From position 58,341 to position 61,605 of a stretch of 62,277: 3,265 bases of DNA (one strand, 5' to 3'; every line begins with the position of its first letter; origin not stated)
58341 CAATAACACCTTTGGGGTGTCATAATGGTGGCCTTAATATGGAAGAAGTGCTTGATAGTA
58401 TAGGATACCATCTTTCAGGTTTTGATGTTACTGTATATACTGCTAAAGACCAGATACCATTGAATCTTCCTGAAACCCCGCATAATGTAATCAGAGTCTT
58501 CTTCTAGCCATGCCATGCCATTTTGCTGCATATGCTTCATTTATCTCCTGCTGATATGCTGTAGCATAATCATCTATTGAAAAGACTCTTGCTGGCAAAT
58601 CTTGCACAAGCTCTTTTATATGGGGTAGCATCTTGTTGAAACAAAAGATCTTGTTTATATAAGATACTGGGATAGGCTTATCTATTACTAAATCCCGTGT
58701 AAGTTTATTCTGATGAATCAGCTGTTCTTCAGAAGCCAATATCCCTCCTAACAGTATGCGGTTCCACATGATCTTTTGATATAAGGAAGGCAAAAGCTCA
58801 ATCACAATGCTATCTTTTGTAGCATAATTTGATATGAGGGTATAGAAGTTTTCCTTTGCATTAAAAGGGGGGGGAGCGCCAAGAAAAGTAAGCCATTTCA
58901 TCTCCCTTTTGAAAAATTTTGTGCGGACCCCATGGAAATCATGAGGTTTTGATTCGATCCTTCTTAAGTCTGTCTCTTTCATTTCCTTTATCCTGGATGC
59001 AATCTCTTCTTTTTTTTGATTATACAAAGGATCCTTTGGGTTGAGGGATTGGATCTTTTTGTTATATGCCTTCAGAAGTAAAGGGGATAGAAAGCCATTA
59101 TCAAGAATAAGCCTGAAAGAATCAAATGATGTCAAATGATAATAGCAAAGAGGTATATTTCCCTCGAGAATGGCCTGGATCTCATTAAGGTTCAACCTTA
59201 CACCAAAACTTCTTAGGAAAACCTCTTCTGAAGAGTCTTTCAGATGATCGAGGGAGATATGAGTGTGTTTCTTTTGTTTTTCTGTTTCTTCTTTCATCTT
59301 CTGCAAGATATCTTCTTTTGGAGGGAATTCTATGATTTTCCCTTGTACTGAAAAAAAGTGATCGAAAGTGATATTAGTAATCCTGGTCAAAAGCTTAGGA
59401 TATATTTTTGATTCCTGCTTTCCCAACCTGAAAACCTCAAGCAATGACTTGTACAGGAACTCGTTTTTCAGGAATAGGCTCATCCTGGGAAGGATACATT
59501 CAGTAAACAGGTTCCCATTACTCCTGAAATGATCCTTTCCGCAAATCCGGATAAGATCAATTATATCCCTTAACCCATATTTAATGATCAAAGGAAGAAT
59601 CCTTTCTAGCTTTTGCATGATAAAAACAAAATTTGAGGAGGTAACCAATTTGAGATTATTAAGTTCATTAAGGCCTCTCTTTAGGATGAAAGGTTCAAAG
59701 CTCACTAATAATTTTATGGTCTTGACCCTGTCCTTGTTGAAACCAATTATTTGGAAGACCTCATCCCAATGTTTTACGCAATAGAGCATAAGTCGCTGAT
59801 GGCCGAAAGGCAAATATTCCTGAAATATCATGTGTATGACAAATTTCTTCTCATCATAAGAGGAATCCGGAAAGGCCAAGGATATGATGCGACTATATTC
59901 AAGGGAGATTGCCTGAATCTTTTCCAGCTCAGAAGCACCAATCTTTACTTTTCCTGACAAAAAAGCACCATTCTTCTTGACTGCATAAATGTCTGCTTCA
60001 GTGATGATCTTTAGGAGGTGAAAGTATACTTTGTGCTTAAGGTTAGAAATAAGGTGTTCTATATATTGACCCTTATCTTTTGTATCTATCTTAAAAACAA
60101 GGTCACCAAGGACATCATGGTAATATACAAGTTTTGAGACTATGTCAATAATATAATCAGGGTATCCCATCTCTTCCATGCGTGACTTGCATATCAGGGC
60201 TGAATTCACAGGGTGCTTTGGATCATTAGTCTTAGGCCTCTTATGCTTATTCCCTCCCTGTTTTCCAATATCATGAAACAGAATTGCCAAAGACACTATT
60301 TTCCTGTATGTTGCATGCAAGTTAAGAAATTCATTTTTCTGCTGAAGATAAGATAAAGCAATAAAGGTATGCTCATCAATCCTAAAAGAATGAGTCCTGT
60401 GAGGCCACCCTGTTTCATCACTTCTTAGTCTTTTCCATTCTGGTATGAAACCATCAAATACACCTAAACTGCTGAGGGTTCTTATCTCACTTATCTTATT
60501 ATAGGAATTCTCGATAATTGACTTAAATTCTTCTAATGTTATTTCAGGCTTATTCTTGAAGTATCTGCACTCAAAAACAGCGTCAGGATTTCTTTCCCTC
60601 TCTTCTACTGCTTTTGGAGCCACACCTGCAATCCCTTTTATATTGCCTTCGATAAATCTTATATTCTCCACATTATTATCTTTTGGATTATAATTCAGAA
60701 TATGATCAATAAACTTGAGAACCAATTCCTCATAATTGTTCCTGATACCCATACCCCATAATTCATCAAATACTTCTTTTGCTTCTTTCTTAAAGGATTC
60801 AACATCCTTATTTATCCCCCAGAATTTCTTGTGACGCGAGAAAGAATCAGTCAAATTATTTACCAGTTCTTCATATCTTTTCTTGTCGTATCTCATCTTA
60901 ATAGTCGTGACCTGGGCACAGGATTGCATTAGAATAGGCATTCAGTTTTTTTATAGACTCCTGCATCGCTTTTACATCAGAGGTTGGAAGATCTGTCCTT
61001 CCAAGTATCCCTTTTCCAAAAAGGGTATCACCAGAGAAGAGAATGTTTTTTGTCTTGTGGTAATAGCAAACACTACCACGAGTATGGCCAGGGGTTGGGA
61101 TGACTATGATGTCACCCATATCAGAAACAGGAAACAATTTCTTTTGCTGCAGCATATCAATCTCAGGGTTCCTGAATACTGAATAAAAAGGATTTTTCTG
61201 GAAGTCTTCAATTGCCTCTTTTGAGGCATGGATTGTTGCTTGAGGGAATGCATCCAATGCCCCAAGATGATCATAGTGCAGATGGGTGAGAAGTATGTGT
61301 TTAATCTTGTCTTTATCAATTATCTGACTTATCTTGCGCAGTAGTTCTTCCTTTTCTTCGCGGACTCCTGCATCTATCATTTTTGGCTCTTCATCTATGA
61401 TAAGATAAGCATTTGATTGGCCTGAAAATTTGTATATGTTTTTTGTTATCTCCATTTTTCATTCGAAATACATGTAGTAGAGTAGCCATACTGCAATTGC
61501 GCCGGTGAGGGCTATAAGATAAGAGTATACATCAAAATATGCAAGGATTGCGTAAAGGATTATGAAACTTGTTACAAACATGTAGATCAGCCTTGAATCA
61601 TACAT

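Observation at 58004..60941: Convergent, 3'-overlapping macrodomain gene and HD-domain protein with a DarT-like C-terminus: candidate DarTG-like ADP-ribosylation module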

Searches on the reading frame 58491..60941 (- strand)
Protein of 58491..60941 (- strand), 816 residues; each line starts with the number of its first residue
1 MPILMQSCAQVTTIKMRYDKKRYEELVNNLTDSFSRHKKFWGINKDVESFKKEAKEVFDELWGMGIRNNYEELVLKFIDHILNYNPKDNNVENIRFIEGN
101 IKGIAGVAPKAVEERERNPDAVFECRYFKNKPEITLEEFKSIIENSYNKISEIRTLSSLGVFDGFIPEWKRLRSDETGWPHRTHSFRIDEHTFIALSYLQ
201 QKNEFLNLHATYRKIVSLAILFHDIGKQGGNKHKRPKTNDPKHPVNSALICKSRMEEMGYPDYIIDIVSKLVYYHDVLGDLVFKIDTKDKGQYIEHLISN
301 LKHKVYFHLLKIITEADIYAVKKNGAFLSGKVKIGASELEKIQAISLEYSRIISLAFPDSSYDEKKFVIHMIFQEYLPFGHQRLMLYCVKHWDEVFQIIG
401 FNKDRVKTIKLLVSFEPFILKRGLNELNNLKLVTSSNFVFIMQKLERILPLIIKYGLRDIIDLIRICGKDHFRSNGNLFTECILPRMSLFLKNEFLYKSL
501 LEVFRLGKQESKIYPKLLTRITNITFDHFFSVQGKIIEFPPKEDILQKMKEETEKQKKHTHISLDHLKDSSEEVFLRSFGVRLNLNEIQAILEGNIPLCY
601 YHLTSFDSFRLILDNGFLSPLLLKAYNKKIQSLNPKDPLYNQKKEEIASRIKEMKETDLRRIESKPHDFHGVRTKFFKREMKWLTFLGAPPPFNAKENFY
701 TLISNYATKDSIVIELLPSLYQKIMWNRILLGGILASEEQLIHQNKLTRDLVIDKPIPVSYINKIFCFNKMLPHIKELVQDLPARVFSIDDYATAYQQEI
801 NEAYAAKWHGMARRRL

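Call 3: search_protein_families(library=pfam, proteins=[window:58491-60941:-], max_evalue=1)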
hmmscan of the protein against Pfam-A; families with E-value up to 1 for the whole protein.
window:58491-60941:- (816 aa): 1 family
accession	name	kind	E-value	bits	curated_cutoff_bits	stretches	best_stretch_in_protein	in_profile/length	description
PF01966.28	HD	-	0.00011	22.9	22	1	190-279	3-89/116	HD domain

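Call 4: search_protein_families(library=ncbifam, proteins=[window:58491-60941:-], max_evalue=1)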
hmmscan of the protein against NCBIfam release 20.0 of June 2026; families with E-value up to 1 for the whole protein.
window:58491-60941:- (816 aa): 7 families
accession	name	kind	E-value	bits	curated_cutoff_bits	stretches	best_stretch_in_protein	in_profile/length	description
TIGR01693.1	UTase_glnD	equivalog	9.6e-14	50.6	519.4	1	135-322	378-563/850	[protein-PII] uridylyltransferase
NF003467.0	PRK05092.1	equivalog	8.4e-11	40.3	959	1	102-322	422-637/940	[protein-PII] uridylyltransferase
NF002895.0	PRK03381.1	equivalog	9.8e-11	40.5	631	1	135-320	371-540/782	[protein-PII] uridylyltransferase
NF001265.0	PRK00227.1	equivalog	2.9e-09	35.7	799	1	132-320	327-499/693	[protein-PII] uridylyltransferase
TIGR02692.1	tRNA_CCA_actino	equivalog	2.8e-05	23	438.8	1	150-275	224-342/466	CCA tRNA nucleotidyltransferase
TIGR00277.1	HDIG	domain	0.0009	19.1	27.6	1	213-265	27-79/84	HDIG domain-containing metalloprotein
TIGR01596.1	cas3_HD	equivalog_domain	0.0043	17.1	43.45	1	189-275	2-100/178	CRISPR-associated endonuclease Cas3''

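Call 5: search_protein_families(library=padloc, proteins=[window:58491-60941:-], max_evalue=1)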
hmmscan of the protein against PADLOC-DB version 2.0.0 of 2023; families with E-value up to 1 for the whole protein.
window:58491-60941:- (816 aa): 4 families
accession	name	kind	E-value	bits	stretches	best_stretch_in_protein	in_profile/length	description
PDLC01456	Cas3a2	-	1.4e-05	23.3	1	206-260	37-93/207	CAS-I; effector_G3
PDLC00940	Cas3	-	0.0011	17.1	1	189-275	2-100/178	CRISPR-associated endonuclease Cas3-HD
PDLC01254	Cas3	-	0.0045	15.2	1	189-271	10-84/164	CAS-I; effector_G3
PDLC01378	Cas3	-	0.0092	14.3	1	206-250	27-69/174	CAS-I; effector_G3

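Call 6: find_homologous_proteins(query=window:58491-60941:-, max_evalue=0.001)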
Query window:58491-60941:- (816 aa): 9 proteins with E <= 0.001 among 8000 candidates.
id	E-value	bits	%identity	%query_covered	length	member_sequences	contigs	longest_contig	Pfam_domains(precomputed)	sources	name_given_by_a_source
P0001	0.0e+0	1823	100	98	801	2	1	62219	-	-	-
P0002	0.0e+0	1598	87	98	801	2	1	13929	PF01966.29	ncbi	ncbi:MAG: HD domain-containing protein [Candidatus Woesearchaeota archaeon]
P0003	4.5e-263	893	51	97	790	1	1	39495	-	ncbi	ncbi:MAG: hypothetical protein ACQESG_01695 [Nanobdellota archaeon]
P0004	2.5e-6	44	30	21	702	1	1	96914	PF08335.17,PF01966.29,PF24931.2,PF13291.13,PF01842.32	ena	-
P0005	7.8e-6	43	29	21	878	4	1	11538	PF08335.17,PF01966.29,PF03710.22,PF13291.13,PF01842.32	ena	-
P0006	1.4e-5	42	28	24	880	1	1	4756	PF08335.17,PF01966.29,PF01842.32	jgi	jgi:[protein-PII] uridylyltransferase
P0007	9.2e-5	39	29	21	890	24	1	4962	PF08335.17,PF01966.29,PF24931.2,PF13291.13,PF01842.32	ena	-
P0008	2.0e-4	38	28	23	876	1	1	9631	PF08335.17,PF01966.29,PF03710.22,PF13291.13,PF01842.32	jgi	jgi:[protein-PII] uridylyltransferase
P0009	6.1e-4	36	28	23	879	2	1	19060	PF08335.17,PF01966.29,PF03710.22,PF13291.13,PF01842.32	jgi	jgi:[protein-PII] uridylyltransferase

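Call 9: find_encoding_contigs(protein=P0002, flank=6000, max_places=4)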
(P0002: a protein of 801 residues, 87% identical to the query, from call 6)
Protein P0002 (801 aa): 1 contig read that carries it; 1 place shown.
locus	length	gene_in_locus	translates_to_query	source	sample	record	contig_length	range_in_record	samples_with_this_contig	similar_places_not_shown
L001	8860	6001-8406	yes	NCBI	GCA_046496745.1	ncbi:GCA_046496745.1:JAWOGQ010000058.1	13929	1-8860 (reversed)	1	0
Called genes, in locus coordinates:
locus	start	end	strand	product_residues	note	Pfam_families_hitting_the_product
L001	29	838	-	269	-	PF01978:TrmB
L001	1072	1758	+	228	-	PF01963:TraB_PrgY_gumN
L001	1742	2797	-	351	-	PF01053:Cys_Met_Meta_PP, PF00155:Aminotran_1_2, PF01041:DegT_DnrJ_EryC1, PF01212:Beta_elim_lyase (weak), PF00266:Aminotran_5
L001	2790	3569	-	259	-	PF00800:PDT, PF01842:ACT (weak)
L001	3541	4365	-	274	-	PF02153:PDH_N, PF20463:PDH_C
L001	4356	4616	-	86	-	PF01817:CM_2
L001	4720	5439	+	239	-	-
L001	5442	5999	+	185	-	PF23023:Anti-Pycsar_Apyc1 (weak), PF00753:Lactamase_B, PF19583:ODP, PF12706:Lactamase_B_2 (weak)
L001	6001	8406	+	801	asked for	PF01966:HD (weak)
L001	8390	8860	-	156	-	?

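Call 10: find_encoding_contigs(protein=P0003, flank=6000, max_places=4)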
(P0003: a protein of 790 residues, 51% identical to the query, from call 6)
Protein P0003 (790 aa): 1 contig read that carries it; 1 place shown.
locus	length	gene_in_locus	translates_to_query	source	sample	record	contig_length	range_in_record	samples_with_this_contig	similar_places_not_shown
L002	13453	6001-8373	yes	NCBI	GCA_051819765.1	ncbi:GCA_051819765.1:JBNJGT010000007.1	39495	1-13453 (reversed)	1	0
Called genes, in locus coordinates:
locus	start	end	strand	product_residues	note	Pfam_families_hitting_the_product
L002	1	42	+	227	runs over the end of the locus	PF01963:TraB_PrgY_gumN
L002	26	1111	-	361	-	PF00155:Aminotran_1_2, PF00266:Aminotran_5 (faint), PF01053:Cys_Met_Meta_PP, PF01041:DegT_DnrJ_EryC1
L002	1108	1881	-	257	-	PF00800:PDT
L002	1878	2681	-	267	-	PF02153:PDH_N, PF20463:PDH_C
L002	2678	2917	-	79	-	PF01817:CM_2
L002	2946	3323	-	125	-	PF08000:bPH_1, PF14470:bPH_3 (weak)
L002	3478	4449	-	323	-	PF07690:MFS_1 (weak)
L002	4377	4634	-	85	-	-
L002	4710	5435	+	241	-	-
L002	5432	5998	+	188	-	PF23023:Anti-Pycsar_Apyc1 (weak), PF00753:Lactamase_B, PF19583:ODP, PF12706:Lactamase_B_2 (weak)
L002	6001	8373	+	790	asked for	-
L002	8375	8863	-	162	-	PF01661:Macro (faint)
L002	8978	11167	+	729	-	PF00270:DEAD, PF04851:ResIII, PF21210:RNA_helicase_helical, PF00271:Helicase_C, PF02732:ERCC4, PF12826:HHH_2, PF14520:HHH_5 (weak)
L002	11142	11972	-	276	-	PF01435:Peptidase_M48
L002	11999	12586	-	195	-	PF17676:Peptidase_S66C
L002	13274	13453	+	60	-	PF00313:CSD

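Call 45: find_related_loci(query=A5, collection=metagenome_contigs, flank=6000)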
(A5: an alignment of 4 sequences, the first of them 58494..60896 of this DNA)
Query A5 (801 aa) in metagenome_contigs; peptide patterns used: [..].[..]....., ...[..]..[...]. (x = any residue, [..] = any of these).
358 stretches matched a pattern; 23 encode a relative of the query (tblastn E <= 1e-3); 23 distinct loci.
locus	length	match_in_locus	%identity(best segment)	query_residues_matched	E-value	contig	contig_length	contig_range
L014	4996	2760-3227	26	134-306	7e-10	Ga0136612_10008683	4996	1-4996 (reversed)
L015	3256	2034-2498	26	113-275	8e-9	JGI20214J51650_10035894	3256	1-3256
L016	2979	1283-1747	26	113-275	8e-9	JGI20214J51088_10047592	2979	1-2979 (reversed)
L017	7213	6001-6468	28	118-280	2e-8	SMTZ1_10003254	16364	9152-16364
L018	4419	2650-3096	28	120-275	8e-7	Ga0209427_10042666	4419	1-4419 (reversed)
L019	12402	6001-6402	27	133-273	1e-6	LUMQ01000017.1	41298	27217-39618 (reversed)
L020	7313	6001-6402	27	133-273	1e-6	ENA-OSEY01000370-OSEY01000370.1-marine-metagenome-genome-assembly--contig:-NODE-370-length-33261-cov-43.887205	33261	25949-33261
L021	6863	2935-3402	26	118-280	1e-6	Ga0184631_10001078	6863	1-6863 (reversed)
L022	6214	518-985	26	118-280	1e-6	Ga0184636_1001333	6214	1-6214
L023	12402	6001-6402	27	133-273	1e-6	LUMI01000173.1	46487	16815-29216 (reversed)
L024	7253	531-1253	24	56-309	2e-6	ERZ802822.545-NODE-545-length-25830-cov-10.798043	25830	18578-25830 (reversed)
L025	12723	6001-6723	24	56-309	2e-6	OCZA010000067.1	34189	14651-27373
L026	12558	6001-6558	24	116-306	2e-6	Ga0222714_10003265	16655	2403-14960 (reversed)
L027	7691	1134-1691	24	116-306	2e-6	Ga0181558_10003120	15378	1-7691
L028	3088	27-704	22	68-306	2e-6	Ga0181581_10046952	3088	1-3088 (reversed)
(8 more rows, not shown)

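Call 78: predict_structure(alignment_id=A5)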
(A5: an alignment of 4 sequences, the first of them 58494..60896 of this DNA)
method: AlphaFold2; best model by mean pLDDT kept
length: 801 residues; sequences in the alignment: 4
mean_pLDDT: 44.3   pTM: 0.26
mean pLDDT of the five models: 44.3, 43.6, 43.3, 43.1, 42.6
residues with pLDDT >= 90: 0; 70-90: 38; 50-70: 244; < 50: 519
segments of 3 or more residues with pLDDT < 50: 1-3, 22-31, 69-74, 87-142, 160-176, 207-224, 244-249, 287-319, 344-586, 600-609, 646-692, 704-742, 788-801
pLDDT, mean of each block of 10 residues (from residue 1): 53 59 42 58 62 49 50 46 47 44 32 33 44 40 52 54 34 46 60 56 51 33 51 59 51 55 56 60 50 44 35 45 53 57 45 29 27 30 27 29 32 30 28 37 40 38 39 40 47 42 37 32 30 36 26 26 23 27 42 52 40 67 75 65 48 40 33 32 41 56 47 26 27 29 61 78 72 67 51 38 36
secondary structure, 60 per line:
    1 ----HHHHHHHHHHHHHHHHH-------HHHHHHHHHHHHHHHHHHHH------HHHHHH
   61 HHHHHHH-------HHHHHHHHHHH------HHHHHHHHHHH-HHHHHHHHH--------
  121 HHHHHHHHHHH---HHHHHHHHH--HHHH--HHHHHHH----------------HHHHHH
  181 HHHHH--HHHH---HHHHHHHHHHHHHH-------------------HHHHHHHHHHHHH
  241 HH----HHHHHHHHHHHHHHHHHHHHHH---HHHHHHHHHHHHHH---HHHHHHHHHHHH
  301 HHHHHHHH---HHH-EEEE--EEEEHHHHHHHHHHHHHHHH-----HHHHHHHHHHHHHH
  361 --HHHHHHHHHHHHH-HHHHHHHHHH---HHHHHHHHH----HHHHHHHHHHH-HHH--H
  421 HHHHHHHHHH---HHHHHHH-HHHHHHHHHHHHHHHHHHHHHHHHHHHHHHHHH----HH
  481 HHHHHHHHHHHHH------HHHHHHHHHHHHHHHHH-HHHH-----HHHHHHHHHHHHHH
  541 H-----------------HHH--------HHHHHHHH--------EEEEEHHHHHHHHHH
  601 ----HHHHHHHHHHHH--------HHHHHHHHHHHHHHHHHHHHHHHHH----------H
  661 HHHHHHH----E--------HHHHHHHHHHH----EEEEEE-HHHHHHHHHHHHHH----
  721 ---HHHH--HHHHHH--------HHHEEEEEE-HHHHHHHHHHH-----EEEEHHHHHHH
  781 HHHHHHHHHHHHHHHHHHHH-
elements in order (helices of 4 or more, strands of 3 or more residues): H5-21 H29-48 H55-67 H75-85 H92-102 H104-112 H121-131 H135-143 H146-149 H152-158 H175-185 H188-191 H195-208 H228-242 H247-268 H272-285 H289-308 E316-319 E322-325 H326-341 H347-360 H363-375 H377-386 H390-398 H403-413 H420-430 H434-440 H442-474 H479-493 H500-516 H518-521 H527-541 H570-577 E586-590 H591-600 H605-616 H625-649 H660-667 H681-691 E696-701 H703-716 H724-727 H730-735 E747-752 H754-764 E770-773 H774-800

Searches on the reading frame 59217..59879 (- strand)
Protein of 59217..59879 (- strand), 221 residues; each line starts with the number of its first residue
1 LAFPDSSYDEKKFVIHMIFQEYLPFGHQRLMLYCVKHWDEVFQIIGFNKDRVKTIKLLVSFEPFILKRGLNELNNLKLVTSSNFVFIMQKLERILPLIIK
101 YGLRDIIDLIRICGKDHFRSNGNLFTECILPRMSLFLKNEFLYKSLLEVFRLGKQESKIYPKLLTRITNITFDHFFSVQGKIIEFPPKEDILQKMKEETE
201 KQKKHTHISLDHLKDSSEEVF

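Call 84: search_solved_structures(query=A8, max_evalue=5)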
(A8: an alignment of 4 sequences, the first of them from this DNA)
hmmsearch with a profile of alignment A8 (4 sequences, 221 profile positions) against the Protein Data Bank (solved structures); distinct sequences matched with E-value up to 5: 2.
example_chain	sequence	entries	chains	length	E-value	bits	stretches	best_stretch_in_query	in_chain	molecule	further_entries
8e5t_5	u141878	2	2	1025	0.042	16.6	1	62-157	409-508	Ribosome biogenesis protein MAK21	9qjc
2y0s_I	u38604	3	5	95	0.99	12.1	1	37-99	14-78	DNA-DIRECTED RNA POLYMERASE SUBUNIT K | DNA-DIRECTED RNA POLYMERASE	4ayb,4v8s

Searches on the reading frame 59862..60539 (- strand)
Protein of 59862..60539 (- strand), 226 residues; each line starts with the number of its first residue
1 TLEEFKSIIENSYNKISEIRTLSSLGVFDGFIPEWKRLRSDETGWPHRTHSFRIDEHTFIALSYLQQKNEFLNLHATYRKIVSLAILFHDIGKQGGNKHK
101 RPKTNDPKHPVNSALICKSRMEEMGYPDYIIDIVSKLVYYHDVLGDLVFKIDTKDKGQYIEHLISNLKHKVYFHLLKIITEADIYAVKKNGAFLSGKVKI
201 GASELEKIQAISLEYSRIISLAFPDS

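Call 83: search_solved_structures(query=A7, max_evalue=1, show_alignments=2)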
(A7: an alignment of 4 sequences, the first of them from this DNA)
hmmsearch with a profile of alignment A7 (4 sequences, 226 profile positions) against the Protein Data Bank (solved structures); distinct sequences matched with E-value up to 1: 6.
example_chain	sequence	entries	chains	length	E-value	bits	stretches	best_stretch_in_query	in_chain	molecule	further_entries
3wfp_A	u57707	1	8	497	1.6e-08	37.8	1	18-141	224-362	Poly A polymerase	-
3wfr_E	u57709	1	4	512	1.8e-08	37.7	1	18-141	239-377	Poly A polymerase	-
3wfq_E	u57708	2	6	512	1.8e-08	37.7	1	18-141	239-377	Poly A polymerase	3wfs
3wfo_A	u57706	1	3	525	1.8e-08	37.7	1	18-141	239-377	Poly A polymerase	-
4yic_A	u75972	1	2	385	0.014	18.4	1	7-78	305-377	TRAP TRANSPORTER SOLUTE BINDING PROTEIN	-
4yzz_A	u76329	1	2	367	0.59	13.1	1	7-65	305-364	TRAP TRANSPORTER SOLUTE BINDING PROTEIN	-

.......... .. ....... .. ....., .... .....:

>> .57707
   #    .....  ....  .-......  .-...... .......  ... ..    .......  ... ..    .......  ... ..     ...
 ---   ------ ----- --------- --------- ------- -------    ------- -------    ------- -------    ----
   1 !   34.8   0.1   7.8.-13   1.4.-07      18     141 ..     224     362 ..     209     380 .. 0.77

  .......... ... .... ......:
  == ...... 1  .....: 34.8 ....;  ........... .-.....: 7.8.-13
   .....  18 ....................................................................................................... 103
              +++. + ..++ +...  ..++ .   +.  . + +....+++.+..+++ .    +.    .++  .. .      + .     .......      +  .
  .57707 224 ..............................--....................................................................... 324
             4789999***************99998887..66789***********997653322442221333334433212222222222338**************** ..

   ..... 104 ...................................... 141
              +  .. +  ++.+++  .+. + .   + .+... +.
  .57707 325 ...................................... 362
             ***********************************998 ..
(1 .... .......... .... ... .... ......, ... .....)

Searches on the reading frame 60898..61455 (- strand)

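Call 3: search_protein_families(library=pfam, proteins=[window:60898-61455:-], max_evalue=1)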
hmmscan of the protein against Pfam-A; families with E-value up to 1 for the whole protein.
window:60898-61455:- (185 aa): 6 families
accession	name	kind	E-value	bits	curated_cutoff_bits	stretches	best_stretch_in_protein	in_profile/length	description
PF00753.33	Lactamase_B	-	3.3e-26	92.9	22.7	1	12-183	4-196/196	Metallo-beta-lactamase superfamily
PF19583.5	ODP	-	1.4e-14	54.9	27.2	1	13-174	2-163/194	ODP family beta lactamase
PF12706.13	Lactamase_B_2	-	1.7e-07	31.5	27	1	41-144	21-143/200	Beta-lactamase superfamily domain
PF16661.11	Lactamase_B_6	-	0.00027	20.8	27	1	20-82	4-67/193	Metallo-beta-lactamase superfamily domain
PF10903.13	DUF2691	-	0.087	13.2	25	1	19-87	32-98/152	Protein of unknown function (DUF2691)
PF06540.16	GMAP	-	0.1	13.1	25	1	56-83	33-60/61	Galanin message associated peptide (GMAP)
